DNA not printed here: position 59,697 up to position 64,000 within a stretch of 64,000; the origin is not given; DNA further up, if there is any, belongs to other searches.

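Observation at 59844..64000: Giant Ig-repeat plus 13-16-heme cytochrome c, ending exactly on a CXXCH motif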

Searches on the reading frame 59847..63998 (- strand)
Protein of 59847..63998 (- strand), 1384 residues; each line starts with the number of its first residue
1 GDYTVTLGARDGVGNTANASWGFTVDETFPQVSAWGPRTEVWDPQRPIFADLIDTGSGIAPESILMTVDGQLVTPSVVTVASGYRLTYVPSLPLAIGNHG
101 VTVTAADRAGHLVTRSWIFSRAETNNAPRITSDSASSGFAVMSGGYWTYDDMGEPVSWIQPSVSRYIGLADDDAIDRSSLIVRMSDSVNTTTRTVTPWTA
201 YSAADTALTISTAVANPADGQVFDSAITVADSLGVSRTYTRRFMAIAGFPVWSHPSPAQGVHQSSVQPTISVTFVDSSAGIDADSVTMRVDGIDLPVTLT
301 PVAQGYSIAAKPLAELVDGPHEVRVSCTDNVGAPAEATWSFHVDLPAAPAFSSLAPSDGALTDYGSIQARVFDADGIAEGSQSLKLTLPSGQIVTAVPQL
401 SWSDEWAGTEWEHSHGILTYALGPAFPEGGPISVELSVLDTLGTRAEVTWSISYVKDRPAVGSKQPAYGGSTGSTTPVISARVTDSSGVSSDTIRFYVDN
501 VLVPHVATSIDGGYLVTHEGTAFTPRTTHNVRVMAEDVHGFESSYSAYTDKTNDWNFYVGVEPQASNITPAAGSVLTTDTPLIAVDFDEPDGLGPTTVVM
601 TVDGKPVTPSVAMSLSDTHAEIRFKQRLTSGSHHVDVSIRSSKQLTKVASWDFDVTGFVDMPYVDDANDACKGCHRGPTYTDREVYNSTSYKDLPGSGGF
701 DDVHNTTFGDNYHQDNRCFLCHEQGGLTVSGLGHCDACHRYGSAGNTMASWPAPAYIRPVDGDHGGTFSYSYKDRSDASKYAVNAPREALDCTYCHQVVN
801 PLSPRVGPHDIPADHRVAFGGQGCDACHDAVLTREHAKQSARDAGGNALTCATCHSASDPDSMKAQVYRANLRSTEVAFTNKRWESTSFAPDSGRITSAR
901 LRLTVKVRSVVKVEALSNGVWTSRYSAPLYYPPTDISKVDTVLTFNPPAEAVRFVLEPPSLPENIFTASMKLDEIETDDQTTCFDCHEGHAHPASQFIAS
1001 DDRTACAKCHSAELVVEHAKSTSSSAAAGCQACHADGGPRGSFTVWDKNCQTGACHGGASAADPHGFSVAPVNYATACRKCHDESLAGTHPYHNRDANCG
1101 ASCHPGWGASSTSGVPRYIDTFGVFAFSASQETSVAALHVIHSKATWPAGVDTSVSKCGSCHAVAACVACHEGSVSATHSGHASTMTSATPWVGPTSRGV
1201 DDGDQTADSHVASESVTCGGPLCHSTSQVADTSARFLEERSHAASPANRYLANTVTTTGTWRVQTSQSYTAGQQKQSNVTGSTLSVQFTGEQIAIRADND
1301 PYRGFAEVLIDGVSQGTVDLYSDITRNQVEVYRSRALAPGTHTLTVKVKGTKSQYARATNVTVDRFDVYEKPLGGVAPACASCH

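Call 6: search_protein_families(library=pfam, proteins=[window:59847-63998:-], max_evalue=1)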
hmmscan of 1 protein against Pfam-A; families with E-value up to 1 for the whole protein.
window:59847-63998:- (1384 aa): 9 families
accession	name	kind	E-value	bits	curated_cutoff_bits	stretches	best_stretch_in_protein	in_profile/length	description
PF17996.7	CE2_N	-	5.9e-08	33.2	27.9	1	1272-1346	10-80/108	Carbohydrate esterase 2 N-terminal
PF19077.6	Big_13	-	1.2e-07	32.6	27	2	281-344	38-101/102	Bacterial Ig-like domain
PF14522.11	Cytochrome_C7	-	8.5e-05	22.7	24.8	2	817-863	7-56/67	Cytochrome c7 and related cytochrome c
PF09699.15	Paired_CXXCH_1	-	0.0089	16.1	20.6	2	982-1012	8-38/41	Doubled CXXCH motif (Paired_CXXCH_1)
PF00801.26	PKD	-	0.014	15.8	23.5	0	1338-1363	55-80/80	PKD domain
PF07550.17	Shr-like_HID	-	0.047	14.6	22.3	1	1287-1350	8-71/82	Heme-binding protein Shr-like, Hb-interacting domain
PF19076.6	CshA_repeat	-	0.16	13.1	27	0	265-341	33-101/103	Surface adhesin CshA repetitive domain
PF04234.18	CopC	-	0.18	13.3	23.3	1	567-642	6-79/92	CopC domain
PF18509.6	MCR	-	0.26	11.4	30.4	1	787-799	15-27/30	Magnetochrome domain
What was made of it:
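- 62028..63998 (-): Ig-like stalk, aa 1-657: the end of module 1 plus modules 2-7. Each is about 95-125 aa, and most end D-x-x-G...W-x-F. Pfam Big_13 at aa 281-344, above cutoff (call 6).
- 61434..61988 (-): Heme motifs 1-6, all CXXCH, at aa 671, 718, 735, 792, 824 and 851. Conserved distal His candidates are 704, 713, 764, 809, 815 and 836. Pfam Cytochrome_C7 scores 22.7 bits, below the 24.8 cutoff (call 6).
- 60897..61052 (-): Heme motifs 7-9, all CXXCH, at aa 983, 1006 and 1030. Partner His candidates are 990/992 and 1018. Pfam Paired_CXXCH_1 is below threshold (call 6).
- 59886..60245 (-): CBM-type beta-sandwich, aa 1252-1371, inserted between heme 15 and the terminal heme motif. It is the putative cell-wall-binding domain. 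Pfam CE2_N 5.9e-8, above cutoff (call 6).
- On Pfam Cytochrome_C7 (PF14522) / GSU1996-type c7 arrays: 22.7 bits for the window protein (call 6).
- On MtrC/MtrF family (PF22113): No hit for the window protein (call 6).
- On Bacterial Ig-like domain Big_13 (PF19077): 32.6 bits at aa 281-344 (call 6).
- On CE2_N / CBM-type jelly roll (PF17996): 33.2 bits (call 6).
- On Known Gram-positive surface anchors (LPXTG/sortase, SLH, CWB2, LysM, lipobox): No Pfam hit (call 6).
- Closest known: GSU1996-type 'nanowire' cytochromes built from c7-type triheme domains. Different: The window protein itself is below the Pfam cutoff (22.7 against 24.8, call 6).
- Checked: Pfam calls one of them Big_13 (32.6 bits, cutoff 27), not Big_5 (call 6).
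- Tried and rejected: (8) The weak Pfam hits Shr-like_HID, CopC, PKD and magnetochrome are all below cutoff (call 6) and I did not use them.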

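Call 8: find_homologous_proteins(query=window:59847-63998:-)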
Query window:59847-63998:- (1384 aa): 6 proteins with E <= 0.001 among 8000 candidates.
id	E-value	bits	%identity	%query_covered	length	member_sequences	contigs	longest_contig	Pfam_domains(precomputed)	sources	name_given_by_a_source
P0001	0.0e+0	3109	97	100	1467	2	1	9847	PF17996.8,PF19077.7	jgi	-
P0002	0.0e+0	1144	43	100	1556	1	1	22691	PF14522.12,PF19077.7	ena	-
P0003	2.0e-18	84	23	47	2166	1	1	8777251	PF27332.1,PF13715.13,PF01833.31,PF02369.23,PF02494.23,PF17957.8,PF13750.13,PF13620.13,PF09136.17,PF19077.7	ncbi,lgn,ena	-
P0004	2.6e-18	83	31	8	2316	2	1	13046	PF13205.13,PF18962.8,PF24893.1,PF15892.12,PF13860.13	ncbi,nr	ncbi:Ig-like domain-containing protein [candidate division KSB1 bacterium]|nr:Ig-like domain-contain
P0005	9.1e-14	68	32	15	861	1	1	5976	PF19077.7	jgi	jgi:hypothetical protein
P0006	1.6e-13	68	39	9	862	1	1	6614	PF13205.13,PF02494.23,PF19077.7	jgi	jgi:hypothetical protein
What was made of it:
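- Closest known: Multiheme cytochromes of OPB41/Anaerosomatales and related Coriobacteriia-like MAGs. Different: The full Ig-plus-16-heme architecture has only two close relatives among 5.8 billion proteins (call 8).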

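Call 10: find_encoding_contigs(protein=P0001, flank=10000)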
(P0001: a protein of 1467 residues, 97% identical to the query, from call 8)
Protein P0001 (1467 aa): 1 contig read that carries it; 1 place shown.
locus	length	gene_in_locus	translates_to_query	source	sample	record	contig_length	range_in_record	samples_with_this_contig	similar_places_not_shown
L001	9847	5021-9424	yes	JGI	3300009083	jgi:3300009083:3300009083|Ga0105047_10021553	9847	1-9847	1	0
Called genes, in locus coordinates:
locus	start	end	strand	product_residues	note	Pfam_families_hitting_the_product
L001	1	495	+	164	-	?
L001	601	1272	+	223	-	PF00486:Trans_reg_C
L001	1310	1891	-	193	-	PF13489:Methyltransf_23, PF01209:Ubie_methyltran, PF13847:Methyltransf_31, PF08241:Methyltransf_11, PF08242:Methyltransf_12, PF13649:Methyltransf_25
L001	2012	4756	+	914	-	PF02739:5_3_exonuc_N, PF01367:5_3_exonuc, PF00476:DNA_pol_A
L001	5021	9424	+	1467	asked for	PF19077:Big_13 (faint), PF17996:CE2_N (faint)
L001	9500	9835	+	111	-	PF01402:RHH_1 (weak)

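Call 11: find_encoding_contigs(protein=P0002, flank=10000)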
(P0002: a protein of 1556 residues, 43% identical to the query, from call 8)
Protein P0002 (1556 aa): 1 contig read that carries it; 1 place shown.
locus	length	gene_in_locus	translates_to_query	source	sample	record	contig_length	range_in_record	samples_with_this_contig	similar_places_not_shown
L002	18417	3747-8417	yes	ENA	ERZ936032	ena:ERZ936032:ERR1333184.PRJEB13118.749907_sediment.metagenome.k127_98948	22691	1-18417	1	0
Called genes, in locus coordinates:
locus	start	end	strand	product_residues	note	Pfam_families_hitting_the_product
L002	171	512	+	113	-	PF01966:HD (weak)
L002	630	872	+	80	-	PF04014:MazE_antitoxin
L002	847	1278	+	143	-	PF01850:PIN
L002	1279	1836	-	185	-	PF13560:HTH_31, PF01381:HTH_3, PF12844:HTH_19, PF13413:HTH_25 (faint)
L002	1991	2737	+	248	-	-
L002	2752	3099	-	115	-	PF07784:DUF1622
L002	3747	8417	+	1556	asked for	PF19077:Big_13 (faint), PF14522:Cytochrome_C7 (faint)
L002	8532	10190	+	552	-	-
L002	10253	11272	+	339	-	PF14249:Tocopherol_cycl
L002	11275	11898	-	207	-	PF01073:3Beta_HSD (weak), PF01370:Epimerase, PF05368:NmrA, PF13460:NAD_binding_10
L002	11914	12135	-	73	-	-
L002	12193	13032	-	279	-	PF01790:LGT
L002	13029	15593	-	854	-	-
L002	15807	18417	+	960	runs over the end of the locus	-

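Call 16: search_solved_structures(query=A1, max_evalue=10, show_alignments=2)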
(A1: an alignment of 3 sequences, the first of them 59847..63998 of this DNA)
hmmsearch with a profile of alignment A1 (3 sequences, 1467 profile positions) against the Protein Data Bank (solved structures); distinct sequences matched with E-value up to 10: 14.
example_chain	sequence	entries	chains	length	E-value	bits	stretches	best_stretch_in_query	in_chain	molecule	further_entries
3nqh_A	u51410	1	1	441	0.0051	17.6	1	1356-1439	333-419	Glycosyl hydrolase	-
1g8k_A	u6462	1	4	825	0.18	12.5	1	479-534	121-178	ARSENITE OXIDASE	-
2ozy_A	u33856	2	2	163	0.23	12.1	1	1156-1247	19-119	Cytochrome c-type protein nrfB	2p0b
1g8j_A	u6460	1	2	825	0.24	12.1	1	479-534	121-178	ARSENITE OXIDASE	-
1m1p_A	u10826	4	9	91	0.88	10.2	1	1109-1169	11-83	Small tetraheme cytochrome c | Periplasmic tetraheme cytochrome c CctA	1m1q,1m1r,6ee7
2k3v_A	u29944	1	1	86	0.91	10.2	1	1111-1168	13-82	Tetraheme cytochrome c-type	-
8cgs_A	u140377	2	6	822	1.1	9.9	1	479-534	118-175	Arsenite oxidase subunit AioA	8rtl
8ch9_G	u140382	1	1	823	1.1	9.9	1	479-534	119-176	Arsenite oxidase subunit AioA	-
8rtl_G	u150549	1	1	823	1.1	9.9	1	479-534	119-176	Arsenite oxidase subunit AioA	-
8cff_A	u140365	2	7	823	1.1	9.9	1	479-534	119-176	Arsenite oxidase subunit AioA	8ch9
8rtl_E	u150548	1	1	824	1.1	9.9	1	479-534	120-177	Arsenite oxidase subunit AioA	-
8rtm_A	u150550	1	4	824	1.1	9.9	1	479-534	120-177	Arsenite oxidase subunit AioA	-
1rwj_A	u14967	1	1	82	1.4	9.5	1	890-945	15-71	Cytochrome c family protein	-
6hr0_A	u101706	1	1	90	9.1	6.8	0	1109-1168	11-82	Cytochrome C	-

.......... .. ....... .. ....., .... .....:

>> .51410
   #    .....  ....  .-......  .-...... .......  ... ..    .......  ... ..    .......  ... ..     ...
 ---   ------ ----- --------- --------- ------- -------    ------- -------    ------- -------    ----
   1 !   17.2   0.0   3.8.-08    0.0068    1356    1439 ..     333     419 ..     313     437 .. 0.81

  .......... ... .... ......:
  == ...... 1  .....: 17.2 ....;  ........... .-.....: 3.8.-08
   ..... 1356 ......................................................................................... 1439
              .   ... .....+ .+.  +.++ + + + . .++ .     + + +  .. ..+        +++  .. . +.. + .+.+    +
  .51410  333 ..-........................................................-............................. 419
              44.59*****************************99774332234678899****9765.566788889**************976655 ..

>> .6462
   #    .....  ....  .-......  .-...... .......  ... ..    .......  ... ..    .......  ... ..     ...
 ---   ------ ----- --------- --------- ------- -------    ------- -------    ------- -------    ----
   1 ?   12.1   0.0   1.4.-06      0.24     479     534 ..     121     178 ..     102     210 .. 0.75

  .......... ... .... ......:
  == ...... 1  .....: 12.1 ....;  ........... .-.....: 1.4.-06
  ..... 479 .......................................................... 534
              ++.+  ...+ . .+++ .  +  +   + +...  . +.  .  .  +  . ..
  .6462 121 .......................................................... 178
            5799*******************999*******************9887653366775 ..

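Call 17: find_related_loci(query=A1, collection=genome_contigs, flank=10000)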
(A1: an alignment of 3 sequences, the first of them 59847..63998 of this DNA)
Query A1 (1384 aa) in genome_contigs; peptide patterns used: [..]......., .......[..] (x = any residue, [..] = any of these).
278 stretches matched a pattern, but none encodes a relative of the query by tblastn (E <= 1e-3).
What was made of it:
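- Tried and rejected: Its two peptide patterns came from the Ig region (call 17).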

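Call 63: search_protein_families(library=pfam, proteins=[L002:13032-15617:-, L002:8532-10187:+], max_evalue=0.001)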
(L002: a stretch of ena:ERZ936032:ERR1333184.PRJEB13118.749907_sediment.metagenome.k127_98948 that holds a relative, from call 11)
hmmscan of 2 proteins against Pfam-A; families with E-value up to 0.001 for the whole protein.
L002:13032-15617:- (862 aa): 2 families
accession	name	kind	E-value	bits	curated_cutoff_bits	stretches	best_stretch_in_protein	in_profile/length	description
PF00082.27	Peptidase_S8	-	1.5e-31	110.2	21.8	1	296-580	2-276/288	Subtilase family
PF14237.11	GYF_2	-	1.8e-10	40.8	25.8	1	25-66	9-50/50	GYF domain 2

L002:8532-10187:+ (552 aa): 0 families

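Call 77: search_protein_families(library=ncbifam, proteins=[window:59847-63998:-, P0002], max_evalue=1)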
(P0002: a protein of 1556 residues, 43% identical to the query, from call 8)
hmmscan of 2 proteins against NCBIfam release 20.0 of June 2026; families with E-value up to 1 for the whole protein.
window:59847-63998:- (1384 aa): 3 families
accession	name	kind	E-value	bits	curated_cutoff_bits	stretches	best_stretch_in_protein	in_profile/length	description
NF042969.1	AcxyGlmanDactase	equivalog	0.036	13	500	1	1279-1347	23-87/323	bifunctional acetylxylan esterase/glucomannan deacetylase AxeC2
TIGR02043.1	ZntR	equivalog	0.14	12.3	167.95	1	483-519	7-42/131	Zn(2+)-responsive transcriptional regulator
NF041849.1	trans_regNmlR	equivalog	0.22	11.6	175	1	482-508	5-31/117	stress response transcriptional regulator NmlR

P0002 (1556 aa): 1 family
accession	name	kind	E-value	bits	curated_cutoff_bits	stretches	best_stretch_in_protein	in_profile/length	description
NF010874.0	PRK14281.1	equivalog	0.72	8.9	619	0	1159-1215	174-229/397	chaperone protein DnaJ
